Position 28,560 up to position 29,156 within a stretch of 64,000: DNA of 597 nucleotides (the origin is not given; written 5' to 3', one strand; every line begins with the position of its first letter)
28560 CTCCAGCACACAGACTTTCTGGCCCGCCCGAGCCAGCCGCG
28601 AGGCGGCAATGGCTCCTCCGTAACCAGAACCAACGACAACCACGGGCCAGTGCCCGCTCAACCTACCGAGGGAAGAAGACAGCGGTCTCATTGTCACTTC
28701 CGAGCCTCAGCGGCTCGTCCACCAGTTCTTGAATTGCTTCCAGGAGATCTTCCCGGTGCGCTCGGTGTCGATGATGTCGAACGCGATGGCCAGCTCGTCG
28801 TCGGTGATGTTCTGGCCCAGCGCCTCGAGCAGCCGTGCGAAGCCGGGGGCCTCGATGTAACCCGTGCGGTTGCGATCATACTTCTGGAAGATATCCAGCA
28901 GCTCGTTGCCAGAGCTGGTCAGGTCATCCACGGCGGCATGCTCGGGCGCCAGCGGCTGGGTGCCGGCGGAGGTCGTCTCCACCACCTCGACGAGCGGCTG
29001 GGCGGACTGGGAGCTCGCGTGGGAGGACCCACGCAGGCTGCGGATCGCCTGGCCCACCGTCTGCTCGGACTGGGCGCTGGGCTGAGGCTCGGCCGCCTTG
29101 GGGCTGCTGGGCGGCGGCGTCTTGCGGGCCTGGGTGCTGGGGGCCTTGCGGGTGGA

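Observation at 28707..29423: Histone H1-like KA-repeat protein fused to an EF-hand-like pair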

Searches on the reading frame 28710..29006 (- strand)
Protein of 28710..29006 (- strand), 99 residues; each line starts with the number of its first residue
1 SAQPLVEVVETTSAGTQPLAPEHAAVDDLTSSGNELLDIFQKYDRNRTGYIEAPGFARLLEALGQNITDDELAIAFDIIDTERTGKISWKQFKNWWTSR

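Call 11: search_solved_structures(query=window:28710-28991:-, max_evalue=0.01, show_alignments=3)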
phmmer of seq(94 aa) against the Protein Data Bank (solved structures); distinct sequences matched with E-value up to 0.01: 345 (the best 60 are shown).
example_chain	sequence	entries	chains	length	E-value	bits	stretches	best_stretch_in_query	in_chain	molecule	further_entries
7rro_t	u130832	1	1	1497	2.2e-17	66.2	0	20-68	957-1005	EFCAB6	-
9fqr_3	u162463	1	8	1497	2.9e-17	65.8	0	20-68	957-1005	EF-hand calcium binding domain 6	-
9cpb_3H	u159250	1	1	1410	2.9e-17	65.8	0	20-68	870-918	EF-hand calcium binding domain 6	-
8i7o_Q1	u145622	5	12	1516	1.6e-16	63.4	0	25-88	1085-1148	EF-hand calcium-binding domain-containing protein 6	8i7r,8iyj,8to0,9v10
4il1_A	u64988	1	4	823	5.4e-13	52.2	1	25-93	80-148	Calmodulin, Calcineurin subunit B type 1, Serine/threonine-protein phosphatase 2B catalyti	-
7yv9_B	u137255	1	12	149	1.6e-11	47.5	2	25-93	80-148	Calmodulin-1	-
9qt9_E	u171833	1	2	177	2.4e-11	46.9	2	25-88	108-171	Calmodulin-1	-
4aqr_A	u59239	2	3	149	2.5e-11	46.8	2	25-88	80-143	CALMODULIN-7 | CALMODULIN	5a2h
2obh_A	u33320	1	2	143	2.6e-11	46.8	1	28-87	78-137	Centrin-2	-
7ppo_B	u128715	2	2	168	2.6e-11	46.8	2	25-93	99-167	Calmodulin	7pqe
9mo4_G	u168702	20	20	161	2.7e-11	46.7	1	25-89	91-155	Troponin C, slow skeletal and cardiac muscles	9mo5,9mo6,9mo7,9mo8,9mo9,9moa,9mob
6klu_A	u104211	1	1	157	2.8e-11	46.7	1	25-89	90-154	Troponin C, slow skeletal and cardiac muscles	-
6klt_A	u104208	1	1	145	2.9e-11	46.6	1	25-89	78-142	Troponin C, slow skeletal and cardiac muscles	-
6ui4_B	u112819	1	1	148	3.1e-11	46.5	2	25-88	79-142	Calmodulin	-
8aht_A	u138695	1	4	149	3.3e-11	46.4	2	25-89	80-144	Calmodulin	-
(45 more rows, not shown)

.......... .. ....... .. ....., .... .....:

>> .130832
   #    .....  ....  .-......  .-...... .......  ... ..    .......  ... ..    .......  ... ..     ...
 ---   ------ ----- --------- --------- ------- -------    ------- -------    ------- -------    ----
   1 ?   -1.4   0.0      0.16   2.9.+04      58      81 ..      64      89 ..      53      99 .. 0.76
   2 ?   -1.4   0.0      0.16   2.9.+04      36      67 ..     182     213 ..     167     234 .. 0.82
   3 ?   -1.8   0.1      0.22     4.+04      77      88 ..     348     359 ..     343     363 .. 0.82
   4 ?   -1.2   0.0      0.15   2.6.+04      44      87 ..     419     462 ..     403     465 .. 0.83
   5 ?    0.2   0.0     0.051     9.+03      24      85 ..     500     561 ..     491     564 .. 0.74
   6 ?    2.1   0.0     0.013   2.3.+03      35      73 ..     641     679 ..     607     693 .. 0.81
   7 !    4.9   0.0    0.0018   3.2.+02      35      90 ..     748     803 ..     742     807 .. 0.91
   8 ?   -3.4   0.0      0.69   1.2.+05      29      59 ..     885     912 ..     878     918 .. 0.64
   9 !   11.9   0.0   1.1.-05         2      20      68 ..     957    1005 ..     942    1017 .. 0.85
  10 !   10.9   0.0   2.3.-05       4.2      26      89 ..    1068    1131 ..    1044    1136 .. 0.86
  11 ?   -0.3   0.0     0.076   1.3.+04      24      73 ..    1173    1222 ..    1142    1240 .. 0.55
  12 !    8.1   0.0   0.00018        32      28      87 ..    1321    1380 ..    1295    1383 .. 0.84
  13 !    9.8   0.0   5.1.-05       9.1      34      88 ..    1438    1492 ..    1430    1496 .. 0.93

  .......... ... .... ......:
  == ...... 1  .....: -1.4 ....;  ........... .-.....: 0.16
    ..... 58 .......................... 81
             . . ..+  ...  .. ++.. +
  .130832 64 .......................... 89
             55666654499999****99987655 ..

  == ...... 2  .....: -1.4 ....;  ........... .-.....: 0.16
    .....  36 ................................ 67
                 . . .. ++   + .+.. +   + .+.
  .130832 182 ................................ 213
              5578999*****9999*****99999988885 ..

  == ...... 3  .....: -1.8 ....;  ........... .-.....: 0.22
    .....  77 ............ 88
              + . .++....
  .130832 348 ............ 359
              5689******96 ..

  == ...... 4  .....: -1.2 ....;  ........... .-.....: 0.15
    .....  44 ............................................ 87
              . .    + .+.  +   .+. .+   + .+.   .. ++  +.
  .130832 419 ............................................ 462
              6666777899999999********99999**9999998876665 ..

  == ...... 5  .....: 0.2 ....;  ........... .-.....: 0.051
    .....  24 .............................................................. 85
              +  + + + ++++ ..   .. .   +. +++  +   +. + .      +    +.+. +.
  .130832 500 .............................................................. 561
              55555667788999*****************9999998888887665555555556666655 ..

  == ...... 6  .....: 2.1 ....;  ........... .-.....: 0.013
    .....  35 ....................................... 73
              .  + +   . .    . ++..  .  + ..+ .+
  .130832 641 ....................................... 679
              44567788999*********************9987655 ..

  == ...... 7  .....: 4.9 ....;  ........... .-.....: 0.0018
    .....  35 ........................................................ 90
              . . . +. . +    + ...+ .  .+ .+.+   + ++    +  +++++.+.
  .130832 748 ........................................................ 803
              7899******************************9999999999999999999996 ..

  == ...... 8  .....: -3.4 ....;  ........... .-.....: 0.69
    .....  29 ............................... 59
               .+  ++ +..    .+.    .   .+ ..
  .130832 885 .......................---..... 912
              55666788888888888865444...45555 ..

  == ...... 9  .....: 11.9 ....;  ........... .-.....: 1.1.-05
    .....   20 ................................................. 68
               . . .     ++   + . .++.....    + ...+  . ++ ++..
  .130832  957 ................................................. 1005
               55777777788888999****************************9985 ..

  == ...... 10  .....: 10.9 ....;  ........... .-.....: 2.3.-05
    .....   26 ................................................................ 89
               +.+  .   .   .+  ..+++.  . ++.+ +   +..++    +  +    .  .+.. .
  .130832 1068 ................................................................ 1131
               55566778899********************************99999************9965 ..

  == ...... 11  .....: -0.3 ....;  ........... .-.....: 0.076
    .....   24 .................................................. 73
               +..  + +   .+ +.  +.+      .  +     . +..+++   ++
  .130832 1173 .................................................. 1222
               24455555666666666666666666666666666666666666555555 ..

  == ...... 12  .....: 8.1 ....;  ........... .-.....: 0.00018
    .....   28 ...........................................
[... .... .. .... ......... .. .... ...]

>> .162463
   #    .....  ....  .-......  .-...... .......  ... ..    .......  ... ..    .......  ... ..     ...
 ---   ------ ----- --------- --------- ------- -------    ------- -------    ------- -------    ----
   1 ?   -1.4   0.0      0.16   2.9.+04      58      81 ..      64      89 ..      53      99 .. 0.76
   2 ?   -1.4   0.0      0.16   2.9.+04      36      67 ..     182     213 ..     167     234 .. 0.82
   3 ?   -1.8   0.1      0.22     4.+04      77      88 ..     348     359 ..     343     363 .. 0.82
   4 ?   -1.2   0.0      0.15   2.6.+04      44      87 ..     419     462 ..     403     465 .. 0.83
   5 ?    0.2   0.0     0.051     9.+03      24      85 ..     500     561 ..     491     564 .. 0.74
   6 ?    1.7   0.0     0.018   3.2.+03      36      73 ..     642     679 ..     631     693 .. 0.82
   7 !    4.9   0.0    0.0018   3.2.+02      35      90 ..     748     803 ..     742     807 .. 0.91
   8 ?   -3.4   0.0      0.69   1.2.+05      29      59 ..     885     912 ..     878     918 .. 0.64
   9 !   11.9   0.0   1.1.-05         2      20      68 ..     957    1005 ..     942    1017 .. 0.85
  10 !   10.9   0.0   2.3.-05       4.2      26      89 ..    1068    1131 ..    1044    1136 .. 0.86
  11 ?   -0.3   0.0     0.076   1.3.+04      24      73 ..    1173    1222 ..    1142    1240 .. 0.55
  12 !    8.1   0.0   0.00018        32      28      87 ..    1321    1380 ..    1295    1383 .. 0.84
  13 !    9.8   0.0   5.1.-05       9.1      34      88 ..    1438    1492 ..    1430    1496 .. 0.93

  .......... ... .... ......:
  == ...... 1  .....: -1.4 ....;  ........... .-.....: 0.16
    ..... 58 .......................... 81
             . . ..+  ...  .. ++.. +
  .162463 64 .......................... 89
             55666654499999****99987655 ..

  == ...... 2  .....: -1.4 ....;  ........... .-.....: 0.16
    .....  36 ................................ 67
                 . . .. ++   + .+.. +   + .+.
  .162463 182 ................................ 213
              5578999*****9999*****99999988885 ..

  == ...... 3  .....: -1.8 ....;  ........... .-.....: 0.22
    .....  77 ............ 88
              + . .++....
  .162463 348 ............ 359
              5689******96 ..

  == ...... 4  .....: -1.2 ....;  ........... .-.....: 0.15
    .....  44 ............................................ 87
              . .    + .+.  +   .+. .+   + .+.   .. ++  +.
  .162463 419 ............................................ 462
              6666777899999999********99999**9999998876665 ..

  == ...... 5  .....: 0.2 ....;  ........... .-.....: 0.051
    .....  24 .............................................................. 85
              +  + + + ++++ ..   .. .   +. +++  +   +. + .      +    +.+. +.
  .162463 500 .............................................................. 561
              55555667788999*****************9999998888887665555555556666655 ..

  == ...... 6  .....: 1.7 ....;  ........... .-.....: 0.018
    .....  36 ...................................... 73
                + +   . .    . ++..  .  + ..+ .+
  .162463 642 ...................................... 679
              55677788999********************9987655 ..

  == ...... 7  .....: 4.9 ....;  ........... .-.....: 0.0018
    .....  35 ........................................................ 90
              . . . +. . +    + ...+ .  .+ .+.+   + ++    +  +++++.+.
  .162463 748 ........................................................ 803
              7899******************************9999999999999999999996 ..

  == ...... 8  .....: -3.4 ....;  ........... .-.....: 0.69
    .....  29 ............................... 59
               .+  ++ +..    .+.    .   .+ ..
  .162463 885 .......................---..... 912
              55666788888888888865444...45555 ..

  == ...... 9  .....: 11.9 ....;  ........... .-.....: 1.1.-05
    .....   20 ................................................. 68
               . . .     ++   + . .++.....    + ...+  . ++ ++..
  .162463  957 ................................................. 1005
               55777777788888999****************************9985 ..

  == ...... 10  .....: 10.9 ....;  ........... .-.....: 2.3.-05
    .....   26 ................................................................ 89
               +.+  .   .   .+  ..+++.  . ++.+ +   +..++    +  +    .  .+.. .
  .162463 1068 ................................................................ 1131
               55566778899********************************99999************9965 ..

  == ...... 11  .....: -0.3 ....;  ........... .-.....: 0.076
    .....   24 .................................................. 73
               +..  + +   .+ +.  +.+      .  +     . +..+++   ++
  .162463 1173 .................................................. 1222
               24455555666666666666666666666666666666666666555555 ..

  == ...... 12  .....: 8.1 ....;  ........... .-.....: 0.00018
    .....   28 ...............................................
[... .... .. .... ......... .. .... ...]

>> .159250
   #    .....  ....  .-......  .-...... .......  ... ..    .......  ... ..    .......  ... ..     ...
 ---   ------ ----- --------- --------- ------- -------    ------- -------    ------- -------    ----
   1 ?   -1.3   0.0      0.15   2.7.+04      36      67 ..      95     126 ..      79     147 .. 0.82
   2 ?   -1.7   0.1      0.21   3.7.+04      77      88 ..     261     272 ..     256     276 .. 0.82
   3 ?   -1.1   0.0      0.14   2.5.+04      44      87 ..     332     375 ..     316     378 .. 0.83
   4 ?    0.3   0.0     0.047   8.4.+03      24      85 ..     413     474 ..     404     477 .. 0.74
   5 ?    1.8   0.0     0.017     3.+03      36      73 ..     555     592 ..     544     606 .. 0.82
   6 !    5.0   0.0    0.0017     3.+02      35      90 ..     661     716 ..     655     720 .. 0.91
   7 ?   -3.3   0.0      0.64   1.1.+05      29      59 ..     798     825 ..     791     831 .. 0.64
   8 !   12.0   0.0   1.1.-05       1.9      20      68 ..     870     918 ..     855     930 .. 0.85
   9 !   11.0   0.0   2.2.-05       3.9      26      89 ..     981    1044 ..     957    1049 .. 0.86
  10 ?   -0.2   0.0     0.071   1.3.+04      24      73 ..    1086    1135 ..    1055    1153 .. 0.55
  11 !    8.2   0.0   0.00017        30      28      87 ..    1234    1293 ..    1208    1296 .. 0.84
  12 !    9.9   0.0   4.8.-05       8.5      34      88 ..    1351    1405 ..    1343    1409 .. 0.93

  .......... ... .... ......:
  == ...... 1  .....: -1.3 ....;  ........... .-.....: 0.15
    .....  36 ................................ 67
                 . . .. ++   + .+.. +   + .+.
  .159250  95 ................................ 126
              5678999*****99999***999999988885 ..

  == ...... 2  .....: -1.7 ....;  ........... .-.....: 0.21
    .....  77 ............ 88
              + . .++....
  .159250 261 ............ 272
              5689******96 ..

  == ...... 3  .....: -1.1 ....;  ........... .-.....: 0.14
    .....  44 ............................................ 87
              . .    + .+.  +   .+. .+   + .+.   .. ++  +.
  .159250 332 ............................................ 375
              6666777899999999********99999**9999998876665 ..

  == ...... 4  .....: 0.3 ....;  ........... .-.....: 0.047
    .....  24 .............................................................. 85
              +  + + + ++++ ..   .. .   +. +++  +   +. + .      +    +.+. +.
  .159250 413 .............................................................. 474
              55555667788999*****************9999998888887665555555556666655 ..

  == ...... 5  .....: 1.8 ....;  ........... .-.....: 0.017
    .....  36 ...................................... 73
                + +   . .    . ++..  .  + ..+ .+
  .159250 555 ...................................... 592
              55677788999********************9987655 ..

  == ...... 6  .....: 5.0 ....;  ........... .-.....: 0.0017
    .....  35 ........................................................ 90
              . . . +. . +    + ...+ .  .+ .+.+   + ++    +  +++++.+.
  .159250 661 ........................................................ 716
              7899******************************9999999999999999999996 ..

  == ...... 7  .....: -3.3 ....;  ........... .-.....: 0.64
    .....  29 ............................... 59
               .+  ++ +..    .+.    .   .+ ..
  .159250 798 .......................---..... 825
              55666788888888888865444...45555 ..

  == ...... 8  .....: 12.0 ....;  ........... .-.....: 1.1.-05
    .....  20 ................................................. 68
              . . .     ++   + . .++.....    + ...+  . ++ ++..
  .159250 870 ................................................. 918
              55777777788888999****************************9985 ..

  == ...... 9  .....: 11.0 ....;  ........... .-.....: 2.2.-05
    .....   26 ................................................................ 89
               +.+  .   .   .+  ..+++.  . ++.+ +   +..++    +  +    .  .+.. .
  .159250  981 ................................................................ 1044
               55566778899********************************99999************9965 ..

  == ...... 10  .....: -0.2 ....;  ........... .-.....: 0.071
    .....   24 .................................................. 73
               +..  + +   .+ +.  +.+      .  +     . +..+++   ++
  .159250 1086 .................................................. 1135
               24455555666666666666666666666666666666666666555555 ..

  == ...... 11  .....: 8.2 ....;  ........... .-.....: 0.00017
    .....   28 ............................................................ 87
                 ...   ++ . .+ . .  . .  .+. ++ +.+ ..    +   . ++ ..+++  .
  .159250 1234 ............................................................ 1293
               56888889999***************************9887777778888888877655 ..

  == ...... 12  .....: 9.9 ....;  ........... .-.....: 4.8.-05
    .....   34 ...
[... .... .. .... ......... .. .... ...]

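Call 25: predict_structure(alignment_id=A1)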
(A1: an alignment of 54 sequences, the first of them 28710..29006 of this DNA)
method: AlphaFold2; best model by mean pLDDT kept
length: 99 residues; sequences in the alignment: 54
mean_pLDDT: 74.7   pTM: 0.55
mean pLDDT of the five models: 74.7, 73.7, 72.7, 72.7, 71.3
residues with pLDDT >= 90: 19; 70-90: 47; 50-70: 15; < 50: 18
segments of 3 or more residues with pLDDT < 50: 7-9, 13-16, 23-29
pLDDT, mean of each block of 10 residues (from residue 1): 50 51 48 75 84 89 88 91 88 85
secondary structure, 60 per line:
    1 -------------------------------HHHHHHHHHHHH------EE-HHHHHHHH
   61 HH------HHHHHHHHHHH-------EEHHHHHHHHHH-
elements in order: H32-43 H53-62 H69-79 H89-98

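Call 27: search_protein_representatives(protein=window:28710-29006:-)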
Query: 99 residues. Proteins with E-value up to 0.001 (for the whole library): 4744; up to 1e-10: 348; up to 1e-30: 8. The best 150 are listed.
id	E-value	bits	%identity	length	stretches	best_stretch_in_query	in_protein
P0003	7.7e-59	212.0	100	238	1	1-99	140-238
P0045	2.2e-44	165.6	79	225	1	3-99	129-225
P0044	2.4e-44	165.5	79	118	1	3-99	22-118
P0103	1.1e-43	163.4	28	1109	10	33-98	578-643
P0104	4.6e-37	142.2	29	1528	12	36-94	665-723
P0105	2.1e-35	136.8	28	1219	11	34-92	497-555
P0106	6.7e-34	132.0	28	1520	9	27-92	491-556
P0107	1.0e-30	121.9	25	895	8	31-92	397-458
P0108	2.1e-30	120.8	25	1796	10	37-97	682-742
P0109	2.2e-30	120.8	25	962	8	27-92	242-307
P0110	8.6e-29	115.7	68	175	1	19-99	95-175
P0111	1.1e-28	115.4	28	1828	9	38-92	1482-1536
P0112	1.4e-28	115.0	28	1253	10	37-94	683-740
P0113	1.4e-28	115.0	28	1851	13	37-95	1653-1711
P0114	1.6e-28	114.8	65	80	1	22-99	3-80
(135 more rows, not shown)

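Call 29: fold_search(model_id=the predicted structure, library=pdb)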
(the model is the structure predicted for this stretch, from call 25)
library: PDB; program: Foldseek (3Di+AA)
matches with E <= 10: 1305; with E <= 0.001: 11
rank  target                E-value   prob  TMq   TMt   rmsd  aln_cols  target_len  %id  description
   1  1tn4                  3.3e-04  1.00  0.51  0.34   2.7        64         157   33  FOUR CALCIUM TNC (released 1998-04-08)
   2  3uct_B                4.0e-04  1.00  0.66  0.88   1.3        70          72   23  Structure of Mn2+-bound N-terminal domain of calmodulin in the presence of Zn2+ (released 2012-08-08)
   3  8fmn_A                4.3e-04  1.00  0.49  0.34   4.1        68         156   29  Complex structure of K210 deletion Troponin complex (released 2024-01-31)
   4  1tcf                  5.5e-04  1.00  0.51  0.34   2.5        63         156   33  CRYSTAL STRUCTURE OF CALCIUM-SATURATED RABBIT SKELETAL TROPONIN C (released 1998-05-27)
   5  6pbx_B                6.7e-04  1.00  0.53  0.40   3.6        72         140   26  Single particle cryo-EM structure of the voltage-gated K+ channel Eag1 3-13 deletion mutant bound to calmodulin (confo (released 2019-09-18)
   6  2kz2_MODEL_1_A        7.2e-04  1.00  0.53  0.56  13.4        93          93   22  Calmodulin, C-terminal domain, F92E mutant (released 2011-04-20)
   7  2pq3                  7.6e-04  1.00  0.64  0.83   1.4        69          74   23  N-Terminal Calmodulin Zn-Trapped Intermediate (released 2007-10-16)
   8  6klu_A                8.2e-04  1.00  0.49  0.35   4.1        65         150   31  Troponin of cardiac thin filament in high-calcium state (released 2020-01-15)
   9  7t2q                  9.3e-04  1.00  0.51  0.36   3.0        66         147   26  PEGylated Calmodulin-1 (K148U) (released 2022-10-26)
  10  2m97_MODEL_1_A        9.9e-04  1.00  0.58  0.79   1.9        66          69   24  Optimized Ratiometric Calcium Sensors For Functional In Vivo Imaging of Neurons and T-Lymphocytes (released 2014-01-01)
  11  1ih0_MODEL_1_A        9.9e-04  1.00  0.46  0.60   3.5        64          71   31  Structure of the C-domain of Human Cardiac Troponin C in Complex with Ca2+ Sensitizer EMD 57033 (released 2001-10-10)
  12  5hit_A                1.1e-03  1.00  0.56  0.40   2.4        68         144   26  Crystal Structure Analysis of Ca2+-calmodulin and a C-terminal EAG1 channel fragment (released 2016-09-14)
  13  2ro9_MODEL_1_A        1.1e-03  1.00  0.53  0.70   2.9        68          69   25  Solution structure of calcium bound soybean calmodulin isoform 1 C-terminal domain (released 2008-04-08)
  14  6y94_MODEL_1_A        1.2e-03  1.00  0.51  0.36   3.6        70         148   26  Ca2+-bound Calmodulin mutant N53I (released 2020-04-29)
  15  3uct_A                1.3e-03  1.00  0.64  0.81   2.3        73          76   26  Structure of Mn2+-bound N-terminal domain of calmodulin in the presence of Zn2+ (released 2012-08-08)
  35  3ucw_A                2.0e-03  1.00  0.63  0.82   1.5        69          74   23  Structure of MG2+ bound N-Terminal domain of Calmodulin (released 2012-08-08)
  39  3ucw_B                2.2e-03  1.00  0.64  0.80   1.5        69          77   23  Structure of MG2+ bound N-Terminal domain of Calmodulin (released 2012-08-08)
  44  3ucw_D                2.4e-03  1.00  0.60  0.74   2.3        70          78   27  Structure of MG2+ bound N-Terminal domain of Calmodulin (released 2012-08-08)
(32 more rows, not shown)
